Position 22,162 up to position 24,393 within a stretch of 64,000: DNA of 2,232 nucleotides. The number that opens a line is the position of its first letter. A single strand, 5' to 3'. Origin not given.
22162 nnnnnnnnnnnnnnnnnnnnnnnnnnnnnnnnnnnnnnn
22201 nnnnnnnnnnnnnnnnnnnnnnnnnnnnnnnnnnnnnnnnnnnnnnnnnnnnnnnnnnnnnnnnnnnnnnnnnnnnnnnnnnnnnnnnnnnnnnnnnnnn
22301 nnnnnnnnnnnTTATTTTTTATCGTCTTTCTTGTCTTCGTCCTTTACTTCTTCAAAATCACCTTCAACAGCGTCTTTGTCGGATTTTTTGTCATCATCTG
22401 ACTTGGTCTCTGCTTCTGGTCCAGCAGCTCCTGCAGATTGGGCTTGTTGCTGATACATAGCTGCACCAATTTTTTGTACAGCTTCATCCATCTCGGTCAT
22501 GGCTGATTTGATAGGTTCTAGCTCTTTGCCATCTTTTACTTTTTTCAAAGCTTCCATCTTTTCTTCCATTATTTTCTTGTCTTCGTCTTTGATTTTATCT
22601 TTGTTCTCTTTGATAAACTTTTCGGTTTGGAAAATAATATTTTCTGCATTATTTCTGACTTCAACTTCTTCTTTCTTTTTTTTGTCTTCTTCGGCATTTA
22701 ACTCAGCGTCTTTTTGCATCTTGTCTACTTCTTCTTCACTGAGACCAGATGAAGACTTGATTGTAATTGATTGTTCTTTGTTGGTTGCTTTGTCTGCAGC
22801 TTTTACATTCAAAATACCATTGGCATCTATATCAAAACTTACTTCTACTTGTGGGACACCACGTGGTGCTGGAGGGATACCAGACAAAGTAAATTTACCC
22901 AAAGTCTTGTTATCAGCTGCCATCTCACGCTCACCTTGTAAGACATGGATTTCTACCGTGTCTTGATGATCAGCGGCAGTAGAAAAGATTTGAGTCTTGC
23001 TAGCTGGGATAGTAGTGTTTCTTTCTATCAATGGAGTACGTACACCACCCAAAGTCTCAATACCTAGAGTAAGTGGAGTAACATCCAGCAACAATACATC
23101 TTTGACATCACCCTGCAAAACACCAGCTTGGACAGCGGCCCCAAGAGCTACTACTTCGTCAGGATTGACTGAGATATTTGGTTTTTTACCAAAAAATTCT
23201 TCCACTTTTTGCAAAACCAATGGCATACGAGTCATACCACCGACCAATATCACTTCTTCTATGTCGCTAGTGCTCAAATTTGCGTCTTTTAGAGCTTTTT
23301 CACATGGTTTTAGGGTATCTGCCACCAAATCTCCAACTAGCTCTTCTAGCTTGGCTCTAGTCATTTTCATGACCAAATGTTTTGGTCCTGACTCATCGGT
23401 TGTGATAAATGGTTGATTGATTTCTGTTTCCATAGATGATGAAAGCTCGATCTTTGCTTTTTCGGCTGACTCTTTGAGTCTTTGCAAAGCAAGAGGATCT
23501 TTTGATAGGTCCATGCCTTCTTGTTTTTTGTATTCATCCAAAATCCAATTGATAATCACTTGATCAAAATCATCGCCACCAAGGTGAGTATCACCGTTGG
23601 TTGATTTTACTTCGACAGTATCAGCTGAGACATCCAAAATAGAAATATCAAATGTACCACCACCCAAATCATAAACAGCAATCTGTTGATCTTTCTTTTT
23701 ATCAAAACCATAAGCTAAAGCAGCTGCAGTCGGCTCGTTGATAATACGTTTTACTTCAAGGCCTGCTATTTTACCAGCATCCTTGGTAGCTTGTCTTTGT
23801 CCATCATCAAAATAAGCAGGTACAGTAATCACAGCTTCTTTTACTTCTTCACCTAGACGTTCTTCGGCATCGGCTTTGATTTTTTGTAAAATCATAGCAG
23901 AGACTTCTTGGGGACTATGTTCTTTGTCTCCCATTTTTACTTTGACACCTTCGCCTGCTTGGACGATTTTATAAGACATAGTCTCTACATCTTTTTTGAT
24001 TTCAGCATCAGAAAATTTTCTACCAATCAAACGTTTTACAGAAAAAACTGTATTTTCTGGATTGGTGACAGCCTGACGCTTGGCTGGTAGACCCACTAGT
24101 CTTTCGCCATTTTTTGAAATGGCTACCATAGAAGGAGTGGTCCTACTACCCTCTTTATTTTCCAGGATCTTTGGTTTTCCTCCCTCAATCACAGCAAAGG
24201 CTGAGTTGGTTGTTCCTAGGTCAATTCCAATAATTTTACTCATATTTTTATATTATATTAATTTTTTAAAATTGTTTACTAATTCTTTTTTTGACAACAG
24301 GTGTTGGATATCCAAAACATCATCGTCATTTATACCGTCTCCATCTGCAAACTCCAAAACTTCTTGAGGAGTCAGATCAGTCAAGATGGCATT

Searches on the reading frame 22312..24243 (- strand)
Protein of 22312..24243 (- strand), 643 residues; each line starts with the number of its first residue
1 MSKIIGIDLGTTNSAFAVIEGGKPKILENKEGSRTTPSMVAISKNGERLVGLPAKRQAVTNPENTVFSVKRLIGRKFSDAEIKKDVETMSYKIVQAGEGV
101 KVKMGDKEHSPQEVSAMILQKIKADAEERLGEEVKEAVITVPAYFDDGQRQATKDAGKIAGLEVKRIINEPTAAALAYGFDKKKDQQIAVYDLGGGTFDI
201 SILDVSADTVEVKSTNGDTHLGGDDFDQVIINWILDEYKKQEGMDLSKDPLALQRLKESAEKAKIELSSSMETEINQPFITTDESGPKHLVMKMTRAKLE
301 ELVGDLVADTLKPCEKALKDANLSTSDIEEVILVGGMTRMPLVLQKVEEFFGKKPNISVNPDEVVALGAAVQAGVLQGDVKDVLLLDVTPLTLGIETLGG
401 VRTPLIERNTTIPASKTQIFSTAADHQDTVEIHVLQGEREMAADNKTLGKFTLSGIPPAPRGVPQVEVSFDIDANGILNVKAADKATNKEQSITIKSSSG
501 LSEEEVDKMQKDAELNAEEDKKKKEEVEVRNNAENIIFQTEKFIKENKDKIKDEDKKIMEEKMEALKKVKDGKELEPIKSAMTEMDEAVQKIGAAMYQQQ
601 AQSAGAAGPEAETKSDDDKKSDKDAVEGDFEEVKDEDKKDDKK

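Call 27: search_protein_families(library=ncbifam, proteins=[window:22312-24243:-])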
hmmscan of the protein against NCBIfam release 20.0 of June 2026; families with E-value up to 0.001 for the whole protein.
window:22312-24243:- (643 aa): 14 families
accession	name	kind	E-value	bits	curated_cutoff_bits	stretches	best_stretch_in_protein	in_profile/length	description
NF001413.0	PRK00290.1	equivalog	2e-298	991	648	1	1-636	1-624/625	molecular chaperone DnaK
TIGR02350.1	prok_dnaK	equivalog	1.2e-288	958.4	822.55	1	3-598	1-596/596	molecular chaperone DnaK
NF009947.0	PRK13411.1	equivalog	8.3e-267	886.6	1002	1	1-638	1-640/662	molecular chaperone DnaK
NF009946.0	PRK13410.1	equivalog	5.1e-238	791.6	1019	1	1-624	1-633/669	molecular chaperone DnaK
NF003520.0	PRK05183.1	subfamily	1.3e-190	634.9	620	1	4-604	21-612/621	Fe-S protein assembly chaperone HscA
TIGR01991.1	HscA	equivalog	1.3e-188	628.2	708.55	1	5-600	2-588/600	Fe-S protein assembly chaperone HscA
NF002399.0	PRK01433.1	equivalog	1.9e-123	413.1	743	1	4-592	21-573/595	Fe-S protein assembly chaperone HscA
NF008673.0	PRK11678.1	equivalog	1.1e-23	83.9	331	2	114-212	129-235/450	molecular chaperone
NF011660.0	PRK15080.1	equivalog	1.3e-12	47.5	182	1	116-221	76-176/277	ethanolamine utilization protein EutJ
NF010539.0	PRK13927.1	subfamily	4.5e-12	45.5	293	1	115-368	80-321/339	rod shape-determining protein MreB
TIGR00904.1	mreB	subfamily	1.3e-11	44.1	365.75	1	135-245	99-204/334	MreB/Mrl family cell shape determining protein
TIGR02529.1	EutJ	subfamily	1.1e-10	41.4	152.1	1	116-220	43-142/239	ethanolamine utilization protein EutJ family protein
NF010540.1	PRK13929.1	exception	9.7e-10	38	515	1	113-370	75-321/334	rod-share determining protein MreBH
TIGR01174.1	ftsA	equivalog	2.5e-05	23.5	175.85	1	253-368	239-354/371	cell division protein FtsA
